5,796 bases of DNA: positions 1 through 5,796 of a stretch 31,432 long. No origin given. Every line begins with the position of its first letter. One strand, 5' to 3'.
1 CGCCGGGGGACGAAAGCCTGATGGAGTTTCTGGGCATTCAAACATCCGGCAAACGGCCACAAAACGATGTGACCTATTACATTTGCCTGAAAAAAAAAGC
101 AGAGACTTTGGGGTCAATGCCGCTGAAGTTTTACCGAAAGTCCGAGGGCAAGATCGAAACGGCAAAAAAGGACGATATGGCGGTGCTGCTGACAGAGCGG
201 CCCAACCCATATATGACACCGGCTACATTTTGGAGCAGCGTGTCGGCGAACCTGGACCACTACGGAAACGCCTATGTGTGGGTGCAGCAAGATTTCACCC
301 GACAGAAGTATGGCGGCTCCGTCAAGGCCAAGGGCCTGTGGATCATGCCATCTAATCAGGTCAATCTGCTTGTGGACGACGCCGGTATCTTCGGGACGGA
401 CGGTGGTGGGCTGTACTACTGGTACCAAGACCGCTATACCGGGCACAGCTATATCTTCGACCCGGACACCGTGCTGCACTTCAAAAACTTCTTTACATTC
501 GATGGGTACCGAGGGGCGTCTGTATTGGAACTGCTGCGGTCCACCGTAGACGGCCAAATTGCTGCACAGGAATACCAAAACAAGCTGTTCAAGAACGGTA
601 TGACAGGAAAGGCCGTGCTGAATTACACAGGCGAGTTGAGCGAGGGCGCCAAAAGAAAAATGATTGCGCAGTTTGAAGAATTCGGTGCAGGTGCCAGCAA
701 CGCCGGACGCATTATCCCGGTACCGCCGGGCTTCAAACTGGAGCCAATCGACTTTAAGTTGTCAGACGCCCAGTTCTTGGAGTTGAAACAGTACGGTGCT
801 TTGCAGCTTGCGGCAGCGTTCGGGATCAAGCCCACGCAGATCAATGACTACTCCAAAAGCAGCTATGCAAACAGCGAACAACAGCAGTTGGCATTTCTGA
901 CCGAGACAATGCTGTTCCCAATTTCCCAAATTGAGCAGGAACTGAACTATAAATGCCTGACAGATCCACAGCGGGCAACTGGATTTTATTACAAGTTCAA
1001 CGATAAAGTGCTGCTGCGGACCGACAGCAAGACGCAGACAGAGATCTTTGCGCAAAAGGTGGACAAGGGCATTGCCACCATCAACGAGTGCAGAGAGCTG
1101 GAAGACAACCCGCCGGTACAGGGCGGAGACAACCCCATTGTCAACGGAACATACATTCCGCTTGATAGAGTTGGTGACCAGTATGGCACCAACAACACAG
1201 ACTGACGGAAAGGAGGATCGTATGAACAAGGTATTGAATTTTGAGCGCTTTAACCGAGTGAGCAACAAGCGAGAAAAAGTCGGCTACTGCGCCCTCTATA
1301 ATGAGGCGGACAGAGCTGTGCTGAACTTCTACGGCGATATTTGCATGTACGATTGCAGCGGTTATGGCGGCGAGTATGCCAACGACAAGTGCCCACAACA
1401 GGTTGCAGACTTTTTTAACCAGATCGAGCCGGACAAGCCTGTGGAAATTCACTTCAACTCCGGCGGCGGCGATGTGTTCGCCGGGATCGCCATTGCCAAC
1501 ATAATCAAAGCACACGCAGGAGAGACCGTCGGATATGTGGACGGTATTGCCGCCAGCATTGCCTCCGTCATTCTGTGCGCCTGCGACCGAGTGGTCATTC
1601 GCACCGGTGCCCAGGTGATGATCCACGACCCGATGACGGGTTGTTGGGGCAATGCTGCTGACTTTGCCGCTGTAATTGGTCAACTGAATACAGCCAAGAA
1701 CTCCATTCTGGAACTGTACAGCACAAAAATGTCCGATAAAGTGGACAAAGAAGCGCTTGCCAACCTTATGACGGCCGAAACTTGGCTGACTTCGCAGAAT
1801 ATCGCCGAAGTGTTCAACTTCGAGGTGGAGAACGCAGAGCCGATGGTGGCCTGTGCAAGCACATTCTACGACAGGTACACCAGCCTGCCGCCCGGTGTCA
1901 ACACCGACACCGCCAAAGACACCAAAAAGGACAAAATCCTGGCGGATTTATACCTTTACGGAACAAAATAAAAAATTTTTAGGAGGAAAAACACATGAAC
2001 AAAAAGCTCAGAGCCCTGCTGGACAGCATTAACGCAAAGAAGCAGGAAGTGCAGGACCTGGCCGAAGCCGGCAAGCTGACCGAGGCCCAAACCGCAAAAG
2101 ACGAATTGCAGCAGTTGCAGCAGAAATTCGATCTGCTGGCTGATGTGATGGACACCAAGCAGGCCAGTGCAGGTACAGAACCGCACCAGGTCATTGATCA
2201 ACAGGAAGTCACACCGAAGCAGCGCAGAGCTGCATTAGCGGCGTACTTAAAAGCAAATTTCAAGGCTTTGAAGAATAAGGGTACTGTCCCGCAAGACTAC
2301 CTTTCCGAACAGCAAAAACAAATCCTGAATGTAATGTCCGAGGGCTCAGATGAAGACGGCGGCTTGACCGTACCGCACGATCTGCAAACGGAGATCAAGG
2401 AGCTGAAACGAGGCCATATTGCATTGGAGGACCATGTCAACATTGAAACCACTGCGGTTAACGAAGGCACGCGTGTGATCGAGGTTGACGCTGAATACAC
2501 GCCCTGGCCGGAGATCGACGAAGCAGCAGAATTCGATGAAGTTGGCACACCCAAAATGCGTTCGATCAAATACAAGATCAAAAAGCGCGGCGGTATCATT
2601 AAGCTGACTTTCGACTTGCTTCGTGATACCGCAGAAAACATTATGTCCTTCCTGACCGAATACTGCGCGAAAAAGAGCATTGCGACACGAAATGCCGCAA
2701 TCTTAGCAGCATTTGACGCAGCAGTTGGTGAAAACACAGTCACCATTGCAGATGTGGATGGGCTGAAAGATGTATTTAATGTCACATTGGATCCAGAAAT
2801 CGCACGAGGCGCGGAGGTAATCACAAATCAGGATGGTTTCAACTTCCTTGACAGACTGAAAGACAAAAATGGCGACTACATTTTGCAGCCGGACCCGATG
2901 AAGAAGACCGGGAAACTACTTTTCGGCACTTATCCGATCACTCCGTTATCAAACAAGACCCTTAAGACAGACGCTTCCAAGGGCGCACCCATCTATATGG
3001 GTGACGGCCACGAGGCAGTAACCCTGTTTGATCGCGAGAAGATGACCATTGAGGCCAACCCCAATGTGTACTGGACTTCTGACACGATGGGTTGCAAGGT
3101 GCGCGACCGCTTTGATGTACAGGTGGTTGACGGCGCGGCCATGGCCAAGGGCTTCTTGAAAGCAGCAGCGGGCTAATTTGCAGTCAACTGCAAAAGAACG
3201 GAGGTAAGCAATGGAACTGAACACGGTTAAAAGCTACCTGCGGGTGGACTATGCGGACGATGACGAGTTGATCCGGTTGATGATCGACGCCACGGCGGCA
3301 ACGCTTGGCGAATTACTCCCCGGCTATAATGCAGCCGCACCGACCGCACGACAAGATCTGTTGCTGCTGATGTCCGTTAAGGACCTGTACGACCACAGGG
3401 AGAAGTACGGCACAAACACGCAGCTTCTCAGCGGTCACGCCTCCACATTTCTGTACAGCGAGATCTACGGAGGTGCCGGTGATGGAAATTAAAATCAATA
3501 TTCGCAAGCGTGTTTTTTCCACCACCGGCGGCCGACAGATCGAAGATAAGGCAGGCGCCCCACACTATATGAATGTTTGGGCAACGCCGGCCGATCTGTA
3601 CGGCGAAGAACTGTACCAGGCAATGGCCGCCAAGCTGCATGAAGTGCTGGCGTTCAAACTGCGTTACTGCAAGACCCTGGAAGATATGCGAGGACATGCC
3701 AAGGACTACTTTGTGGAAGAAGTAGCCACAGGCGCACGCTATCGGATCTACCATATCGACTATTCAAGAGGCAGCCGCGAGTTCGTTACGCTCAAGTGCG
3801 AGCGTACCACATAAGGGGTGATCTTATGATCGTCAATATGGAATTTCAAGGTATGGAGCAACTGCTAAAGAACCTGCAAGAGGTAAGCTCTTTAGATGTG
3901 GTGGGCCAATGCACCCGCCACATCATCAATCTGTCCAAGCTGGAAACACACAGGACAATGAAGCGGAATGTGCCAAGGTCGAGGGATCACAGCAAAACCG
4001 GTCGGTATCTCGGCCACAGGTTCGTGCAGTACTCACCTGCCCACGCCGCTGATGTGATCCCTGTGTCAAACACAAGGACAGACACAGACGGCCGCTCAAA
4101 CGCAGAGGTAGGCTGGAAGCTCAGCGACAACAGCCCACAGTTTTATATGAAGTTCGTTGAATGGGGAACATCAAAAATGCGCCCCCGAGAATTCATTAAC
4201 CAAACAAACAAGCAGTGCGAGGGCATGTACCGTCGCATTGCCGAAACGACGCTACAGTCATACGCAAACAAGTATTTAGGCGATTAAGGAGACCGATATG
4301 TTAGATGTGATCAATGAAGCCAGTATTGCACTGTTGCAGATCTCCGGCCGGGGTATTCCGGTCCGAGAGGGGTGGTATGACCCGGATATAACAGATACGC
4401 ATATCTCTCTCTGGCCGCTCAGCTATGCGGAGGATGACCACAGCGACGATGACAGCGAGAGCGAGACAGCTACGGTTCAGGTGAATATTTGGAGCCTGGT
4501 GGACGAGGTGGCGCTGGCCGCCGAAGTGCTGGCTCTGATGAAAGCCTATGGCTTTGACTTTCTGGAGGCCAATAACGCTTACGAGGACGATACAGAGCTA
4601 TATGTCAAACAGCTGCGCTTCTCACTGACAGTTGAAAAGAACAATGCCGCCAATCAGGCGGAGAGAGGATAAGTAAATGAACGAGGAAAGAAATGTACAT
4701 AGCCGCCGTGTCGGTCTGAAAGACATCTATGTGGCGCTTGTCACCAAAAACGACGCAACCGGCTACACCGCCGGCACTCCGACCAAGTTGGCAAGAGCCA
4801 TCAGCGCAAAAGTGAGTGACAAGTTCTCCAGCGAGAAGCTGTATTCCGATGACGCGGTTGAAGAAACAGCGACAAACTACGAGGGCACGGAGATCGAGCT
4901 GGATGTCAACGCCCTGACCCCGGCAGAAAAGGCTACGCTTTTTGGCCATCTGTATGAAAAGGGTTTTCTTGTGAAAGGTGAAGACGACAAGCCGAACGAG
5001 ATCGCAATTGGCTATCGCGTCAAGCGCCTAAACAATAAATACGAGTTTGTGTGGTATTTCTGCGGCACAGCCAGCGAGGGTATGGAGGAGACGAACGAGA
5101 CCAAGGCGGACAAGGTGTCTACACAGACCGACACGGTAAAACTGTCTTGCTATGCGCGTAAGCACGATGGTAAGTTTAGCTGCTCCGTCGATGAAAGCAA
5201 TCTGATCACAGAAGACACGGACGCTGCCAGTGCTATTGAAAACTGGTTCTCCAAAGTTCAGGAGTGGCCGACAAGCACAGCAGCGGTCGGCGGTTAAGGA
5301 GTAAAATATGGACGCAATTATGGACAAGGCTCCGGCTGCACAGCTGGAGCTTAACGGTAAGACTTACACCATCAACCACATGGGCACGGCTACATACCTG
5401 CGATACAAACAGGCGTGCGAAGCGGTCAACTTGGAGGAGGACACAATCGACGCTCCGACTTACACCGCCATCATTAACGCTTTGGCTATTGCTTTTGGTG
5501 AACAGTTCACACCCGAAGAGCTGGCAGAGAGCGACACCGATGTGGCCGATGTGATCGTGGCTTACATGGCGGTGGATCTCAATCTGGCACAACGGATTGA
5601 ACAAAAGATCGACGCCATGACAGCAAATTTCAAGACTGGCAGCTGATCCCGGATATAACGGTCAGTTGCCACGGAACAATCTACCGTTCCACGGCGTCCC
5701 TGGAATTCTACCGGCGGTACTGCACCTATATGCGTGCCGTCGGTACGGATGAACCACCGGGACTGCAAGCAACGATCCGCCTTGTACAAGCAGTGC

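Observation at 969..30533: Fully strand-polarised, massively over-represented octamer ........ (consensus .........): candidate Chi-like or polar genome signal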

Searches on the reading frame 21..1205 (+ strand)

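Call 6: search_protein_families(library=pfam, proteins=[window:21-1205:+])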
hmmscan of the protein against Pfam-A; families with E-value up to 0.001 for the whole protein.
window:21-1205:+ (394 aa): 1 family
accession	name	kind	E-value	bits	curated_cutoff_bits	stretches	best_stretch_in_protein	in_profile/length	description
PF04860.17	Phage_portal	-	1.2e-87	294.5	39.1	1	18-362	2-321/321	Phage portal protein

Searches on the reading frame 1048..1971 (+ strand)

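Call 12: search_protein_families(library=phrogs, proteins=[window:1048-1971:+])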
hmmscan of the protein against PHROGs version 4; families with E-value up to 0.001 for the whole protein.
window:1048-1971:+ (307 aa): 12 families
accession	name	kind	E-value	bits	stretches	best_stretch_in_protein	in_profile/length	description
phrog_94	-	head and packaging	1.4e-60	207.4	1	82-296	73-286/622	head maturation protease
phrog_2976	-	head and packaging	1.5e-43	151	1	116-252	38-172/394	head maturation protease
phrog_133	-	head and packaging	2.6e-39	136.4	1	118-281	37-200/668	head maturation protease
phrog_3348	-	unknown function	1.3e-38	134.4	1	97-285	39-224/386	-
phrog_1684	-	head and packaging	7.1e-31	108.7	1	117-264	61-206/284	head maturation protease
phrog_53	-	head and packaging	2.9e-20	73.9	1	85-251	72-268/583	head maturation protease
phrog_1827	-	other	1.8e-16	61.1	1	122-254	45-175/202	ATP-dependent protease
phrog_13984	-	unknown function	1.9e-11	45.2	1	97-191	33-122/123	-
phrog_23753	-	head and packaging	2.7e-10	41.3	1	132-244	44-154/298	head maturation protease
phrog_5410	-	other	2.4e-08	34.6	1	124-254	50-178/323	ATP-dependent protease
phrog_20705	-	head and packaging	3.3e-06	26.6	1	134-253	215-337/690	virion structural protein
phrog_33547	-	unknown function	4.4e-06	26.9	1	132-250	32-147/357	-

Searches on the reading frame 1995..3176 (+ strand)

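Call 6: search_protein_families(library=pfam, proteins=[window:1995-3176:+])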
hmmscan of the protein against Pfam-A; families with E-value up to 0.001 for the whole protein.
window:1995-3176:+ (393 aa): 1 family
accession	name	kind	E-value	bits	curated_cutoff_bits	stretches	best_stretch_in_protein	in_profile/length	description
PF05065.19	Phage_capsid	-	4.8e-25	88.9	24.2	1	122-385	1-277/280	Phage capsid family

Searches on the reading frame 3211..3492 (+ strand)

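Call 12: search_protein_families(library=phrogs, proteins=[window:3211-3492:+])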
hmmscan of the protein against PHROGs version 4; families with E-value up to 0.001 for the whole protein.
window:3211-3492:+ (93 aa): 1 family
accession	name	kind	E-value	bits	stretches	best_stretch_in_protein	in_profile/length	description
phrog_40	-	connector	1.6e-08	35.2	1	1-70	42-116/201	head-tail adaptor Ad1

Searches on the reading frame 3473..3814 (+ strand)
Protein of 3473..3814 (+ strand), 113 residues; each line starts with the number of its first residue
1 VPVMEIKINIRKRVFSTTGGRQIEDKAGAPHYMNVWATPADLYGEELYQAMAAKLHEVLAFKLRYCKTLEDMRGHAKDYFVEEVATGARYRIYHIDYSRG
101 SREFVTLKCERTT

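Call 12: search_protein_families(library=phrogs, proteins=[window:3473-3814:+])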
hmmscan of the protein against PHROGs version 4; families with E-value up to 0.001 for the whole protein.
window:3473-3814:+ (113 aa): 1 family
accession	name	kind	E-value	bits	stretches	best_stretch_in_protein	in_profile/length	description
phrog_25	-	connector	0.00041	21.4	1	31-111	67-138/286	head closure Hc1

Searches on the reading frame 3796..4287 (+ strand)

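Call 12: search_protein_families(library=phrogs, proteins=[window:3796-4287:+])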
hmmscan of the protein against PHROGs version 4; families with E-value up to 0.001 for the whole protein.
window:3796-4287:+ (163 aa): 1 family
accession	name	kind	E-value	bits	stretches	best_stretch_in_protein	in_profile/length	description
phrog_5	-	connector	9.7e-11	42.9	1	11-162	89-214/239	tail completion or Neck1 protein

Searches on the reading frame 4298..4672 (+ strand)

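Call 12: search_protein_families(library=phrogs, proteins=[window:4298-4672:+])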
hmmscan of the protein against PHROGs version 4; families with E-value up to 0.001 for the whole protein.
window:4298-4672:+ (124 aa): 1 family
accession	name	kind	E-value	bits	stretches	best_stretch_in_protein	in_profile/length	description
phrog_78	-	connector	6.1e-13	50.3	1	5-115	8-120/122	tail terminator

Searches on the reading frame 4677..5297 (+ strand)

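Call 12: search_protein_families(library=phrogs, proteins=[window:4677-5297:+])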
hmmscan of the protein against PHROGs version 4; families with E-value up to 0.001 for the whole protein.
window:4677-5297:+ (206 aa): 1 family
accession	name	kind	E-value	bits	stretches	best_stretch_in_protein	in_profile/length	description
phrog_88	-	tail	3.7e-42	145.7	1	6-201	19-211/291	major tail protein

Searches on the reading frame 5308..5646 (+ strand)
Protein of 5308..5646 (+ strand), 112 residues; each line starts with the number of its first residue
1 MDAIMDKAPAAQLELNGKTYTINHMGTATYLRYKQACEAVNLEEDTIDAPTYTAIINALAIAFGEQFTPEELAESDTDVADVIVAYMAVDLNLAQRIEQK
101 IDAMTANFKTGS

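Call 12: search_protein_families(library=phrogs, proteins=[window:5308-5646:+])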
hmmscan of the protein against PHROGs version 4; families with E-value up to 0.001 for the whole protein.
window:5308-5646:+ (112 aa): 1 family
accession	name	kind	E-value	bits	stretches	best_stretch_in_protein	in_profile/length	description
phrog_13494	-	unknown function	1.3e-15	58.4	1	13-111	3-103/105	-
